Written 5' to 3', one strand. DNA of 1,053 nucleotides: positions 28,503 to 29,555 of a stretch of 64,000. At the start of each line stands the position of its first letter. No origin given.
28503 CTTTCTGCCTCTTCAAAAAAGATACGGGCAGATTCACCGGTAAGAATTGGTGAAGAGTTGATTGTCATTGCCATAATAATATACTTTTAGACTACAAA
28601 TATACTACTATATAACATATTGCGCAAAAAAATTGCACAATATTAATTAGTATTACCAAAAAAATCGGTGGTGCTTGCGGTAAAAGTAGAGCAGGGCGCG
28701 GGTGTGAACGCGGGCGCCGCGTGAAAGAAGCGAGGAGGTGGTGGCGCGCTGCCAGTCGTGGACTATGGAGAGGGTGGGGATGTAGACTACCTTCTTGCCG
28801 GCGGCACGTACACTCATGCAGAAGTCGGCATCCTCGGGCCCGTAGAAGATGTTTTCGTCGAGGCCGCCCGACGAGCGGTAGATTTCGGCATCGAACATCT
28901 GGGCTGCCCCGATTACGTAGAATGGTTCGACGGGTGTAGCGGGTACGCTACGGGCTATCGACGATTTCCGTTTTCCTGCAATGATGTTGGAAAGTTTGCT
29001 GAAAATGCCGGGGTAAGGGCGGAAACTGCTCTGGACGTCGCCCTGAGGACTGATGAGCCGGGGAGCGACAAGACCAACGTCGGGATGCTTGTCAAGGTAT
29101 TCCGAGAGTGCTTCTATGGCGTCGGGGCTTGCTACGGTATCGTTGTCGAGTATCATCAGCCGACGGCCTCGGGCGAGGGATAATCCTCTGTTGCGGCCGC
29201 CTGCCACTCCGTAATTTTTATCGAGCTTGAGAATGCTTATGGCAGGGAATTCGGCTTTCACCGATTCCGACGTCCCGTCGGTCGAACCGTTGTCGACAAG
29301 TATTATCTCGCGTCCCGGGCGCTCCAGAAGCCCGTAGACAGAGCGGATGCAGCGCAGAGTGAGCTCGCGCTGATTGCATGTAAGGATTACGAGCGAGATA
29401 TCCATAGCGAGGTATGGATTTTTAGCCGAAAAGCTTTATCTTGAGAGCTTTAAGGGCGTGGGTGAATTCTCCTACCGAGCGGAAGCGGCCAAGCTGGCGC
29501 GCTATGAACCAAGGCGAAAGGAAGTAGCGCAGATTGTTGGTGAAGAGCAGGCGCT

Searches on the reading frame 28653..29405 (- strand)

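Call 60: search_protein_families(library=ncbifam, proteins=[window:28653-29405:-], max_evalue=0.01)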
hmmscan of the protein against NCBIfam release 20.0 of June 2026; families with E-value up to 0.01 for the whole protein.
window:28653-29405:- (250 aa): 22 families
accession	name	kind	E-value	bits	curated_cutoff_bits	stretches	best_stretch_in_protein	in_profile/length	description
TIGR03965.1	mycofact_glyco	equivalog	1.2e-26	93.6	280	1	2-231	75-294/467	mycofactocin biosynthesis glycosyltransferase MftF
NF041875.1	EPS_EpsD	equivalog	5.3e-16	58.9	370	1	3-232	1-222/325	exopolysaccharide biosynthesis glycosyltransferase EpsD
TIGR01556.1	rhamnosyltran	subfamily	6.8e-15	55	200.55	1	20-227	10-211/281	rhamnosyltransferase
TIGR03937.1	PgaC_IcaA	equivalog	3.4e-11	42.7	422.3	1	3-114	47-160/407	poly-beta-1,6-N-acetyl-D-glucosamine synthase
NF007482.0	PRK10073.1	equivalog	3.3e-09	36.2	423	1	3-101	8-107/334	glycosyltransferase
NF038302.1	EPS_HpsE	equivalog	6.2e-09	35.3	300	1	32-217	34-223/307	hormogonium polysaccharide biosynthesis glycosyltransferase HpsE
TIGR04283.1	glyco_like_mftF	equivalog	7.9e-09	35.4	182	1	3-108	1-102/221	TIGR04283 family arsenosugar biosynthesis glycosyltransferase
NF047683.1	TeichurnBiosyTuaG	equivalog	6.6e-08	32.5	400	1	3-107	8-114/252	teichuronic acid biosynthesis protein TuaG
NF038299.1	EPS_HpsN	equivalog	1.9e-07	30.4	425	1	3-220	3-224/317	hormogonium polysaccharide biosynthesis glycosyltransferase HpsN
TIGR03111.1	glyc2_xrt_Gpos1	hypoth_equivalog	4.5e-06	25.7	363.95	1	3-114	51-166/439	TIGR03111 family XrtG-associated glycosyltransferase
NF041394.1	GtaseAglG_Halo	equivalog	7.1e-06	25.5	440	1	33-109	34-112/304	glucosyl-dolichyl phosphate glucuronosyltransferase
NF050050.1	ProtGlycPglI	equivalog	9.5e-06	25.2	500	1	3-106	4-110/306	GalNAc(5)-diNAcBac-PP-undecaprenol beta-1,3-glucosyltransferase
NF050819.1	PolSacchBiosHfsG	equivalog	1.1e-05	24.8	500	1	32-104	39-114/302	polysaccharide biosynthesis protein HfsG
NF053739.1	GlytfEpsEBac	equivalog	3.7e-05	22.8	450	1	32-119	31-122/265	glycosyltransferase EpsE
NF047588.1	GlcsyltransPgfSStrep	equivalog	9.8e-05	21.7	500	1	1-104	1-110/308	glycosyltransferase PgfS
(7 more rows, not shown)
